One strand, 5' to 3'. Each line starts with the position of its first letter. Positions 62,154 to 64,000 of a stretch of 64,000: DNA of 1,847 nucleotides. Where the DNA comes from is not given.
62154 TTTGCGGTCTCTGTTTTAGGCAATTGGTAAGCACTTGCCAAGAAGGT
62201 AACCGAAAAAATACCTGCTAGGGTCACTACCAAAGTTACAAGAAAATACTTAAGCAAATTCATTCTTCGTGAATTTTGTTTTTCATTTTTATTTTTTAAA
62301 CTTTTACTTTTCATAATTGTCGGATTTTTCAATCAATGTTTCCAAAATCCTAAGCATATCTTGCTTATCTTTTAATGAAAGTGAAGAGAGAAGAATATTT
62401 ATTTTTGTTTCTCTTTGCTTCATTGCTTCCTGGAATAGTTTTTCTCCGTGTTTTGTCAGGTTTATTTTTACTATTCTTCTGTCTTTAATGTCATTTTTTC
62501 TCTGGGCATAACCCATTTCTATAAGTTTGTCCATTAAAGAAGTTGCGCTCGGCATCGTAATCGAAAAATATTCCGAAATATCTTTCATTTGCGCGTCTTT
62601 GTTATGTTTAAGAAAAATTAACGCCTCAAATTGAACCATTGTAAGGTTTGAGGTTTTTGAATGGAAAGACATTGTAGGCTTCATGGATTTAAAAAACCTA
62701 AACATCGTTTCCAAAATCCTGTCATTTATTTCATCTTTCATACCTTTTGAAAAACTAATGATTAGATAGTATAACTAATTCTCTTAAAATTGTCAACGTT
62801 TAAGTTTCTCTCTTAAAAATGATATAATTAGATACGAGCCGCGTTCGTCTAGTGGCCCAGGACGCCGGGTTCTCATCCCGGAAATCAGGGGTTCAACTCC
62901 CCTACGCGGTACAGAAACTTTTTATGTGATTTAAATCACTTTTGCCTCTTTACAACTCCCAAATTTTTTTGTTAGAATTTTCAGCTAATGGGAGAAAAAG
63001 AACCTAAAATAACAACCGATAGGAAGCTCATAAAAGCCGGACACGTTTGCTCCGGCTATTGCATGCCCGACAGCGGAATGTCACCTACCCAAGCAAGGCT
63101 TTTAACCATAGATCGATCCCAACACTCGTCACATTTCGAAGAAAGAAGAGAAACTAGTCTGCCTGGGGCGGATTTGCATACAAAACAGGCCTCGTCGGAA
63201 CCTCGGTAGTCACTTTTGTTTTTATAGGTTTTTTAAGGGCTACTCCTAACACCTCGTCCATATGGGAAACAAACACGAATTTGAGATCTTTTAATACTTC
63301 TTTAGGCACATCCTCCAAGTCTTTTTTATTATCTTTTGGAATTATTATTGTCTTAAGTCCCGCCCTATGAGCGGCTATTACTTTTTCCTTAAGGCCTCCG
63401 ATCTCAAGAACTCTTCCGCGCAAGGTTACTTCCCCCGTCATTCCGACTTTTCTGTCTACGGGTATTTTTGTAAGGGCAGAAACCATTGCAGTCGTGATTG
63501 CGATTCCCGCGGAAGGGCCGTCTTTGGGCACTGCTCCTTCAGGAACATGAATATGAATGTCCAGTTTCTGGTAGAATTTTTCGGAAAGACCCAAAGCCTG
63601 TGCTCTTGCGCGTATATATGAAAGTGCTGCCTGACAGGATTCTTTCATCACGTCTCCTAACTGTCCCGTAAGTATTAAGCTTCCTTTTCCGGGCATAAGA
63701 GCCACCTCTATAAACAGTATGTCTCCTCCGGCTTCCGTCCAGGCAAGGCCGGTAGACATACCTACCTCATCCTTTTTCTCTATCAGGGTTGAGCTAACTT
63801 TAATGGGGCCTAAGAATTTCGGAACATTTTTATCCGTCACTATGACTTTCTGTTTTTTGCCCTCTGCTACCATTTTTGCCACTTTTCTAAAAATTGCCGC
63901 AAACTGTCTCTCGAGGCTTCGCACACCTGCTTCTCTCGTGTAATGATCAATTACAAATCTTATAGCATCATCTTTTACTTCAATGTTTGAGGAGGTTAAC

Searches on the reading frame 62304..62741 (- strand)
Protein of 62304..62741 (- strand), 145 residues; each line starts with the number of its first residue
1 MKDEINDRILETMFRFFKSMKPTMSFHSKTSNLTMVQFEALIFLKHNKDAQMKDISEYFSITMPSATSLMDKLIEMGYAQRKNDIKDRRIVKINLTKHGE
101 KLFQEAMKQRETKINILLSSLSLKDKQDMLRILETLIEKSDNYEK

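Call 73: search_protein_families(library=pfam, proteins=[window:62304-62741:-], max_evalue=0.01)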
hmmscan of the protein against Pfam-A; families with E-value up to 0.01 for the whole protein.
window:62304-62741:- (145 aa): 6 families
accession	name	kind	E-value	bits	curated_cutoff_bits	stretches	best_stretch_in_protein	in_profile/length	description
PF01047.28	MarR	-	2.5e-09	37.3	24.6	1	33-91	1-59/59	MarR family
PF12802.13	MarR_2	-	4.4e-09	36.8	27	1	32-90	2-61/61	MarR family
PF22381.2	Staph_reg_Sar_Rot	-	1.3e-07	32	27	1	27-105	6-84/85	Transcriptional regulator SarA/Rot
PF13601.12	HTH_34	-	4.2e-07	30.5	27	1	36-108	1-74/80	Winged helix DNA-binding domain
PF13463.12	HTH_27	-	6.7e-05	23.5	22.2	1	33-99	1-68/68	Winged helix DNA-binding domain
PF09012.17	FeoC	-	0.0027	18.2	21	1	43-83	8-48/69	FeoC like transcriptional regulator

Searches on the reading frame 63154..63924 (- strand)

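Call 73: search_protein_families(library=pfam, proteins=[window:63154-63924:-], max_evalue=0.01)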
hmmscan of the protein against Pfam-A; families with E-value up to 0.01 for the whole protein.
window:63154-63924:- (256 aa): 4 families
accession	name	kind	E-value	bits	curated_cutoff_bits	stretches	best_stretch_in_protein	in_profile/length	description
PF05362.19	Lon_C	-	4.1e-93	311.1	21.1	1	29-231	2-204/205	Lon protease (S16) C-terminal proteolytic domain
PF13541.12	ChlI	-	4.6e-09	36.6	27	1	72-199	1-121/121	Subunit ChlI of Mg-chelatase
PF22667.2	Lon_lid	-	1.4e-05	25.1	27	1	2-26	31-56/57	Lon protease AAA+ ATPase lid domain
PF01768.21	Birna_VP4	-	0.0062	16.8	24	0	133-193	180-239/259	Birnavirus VP4 protein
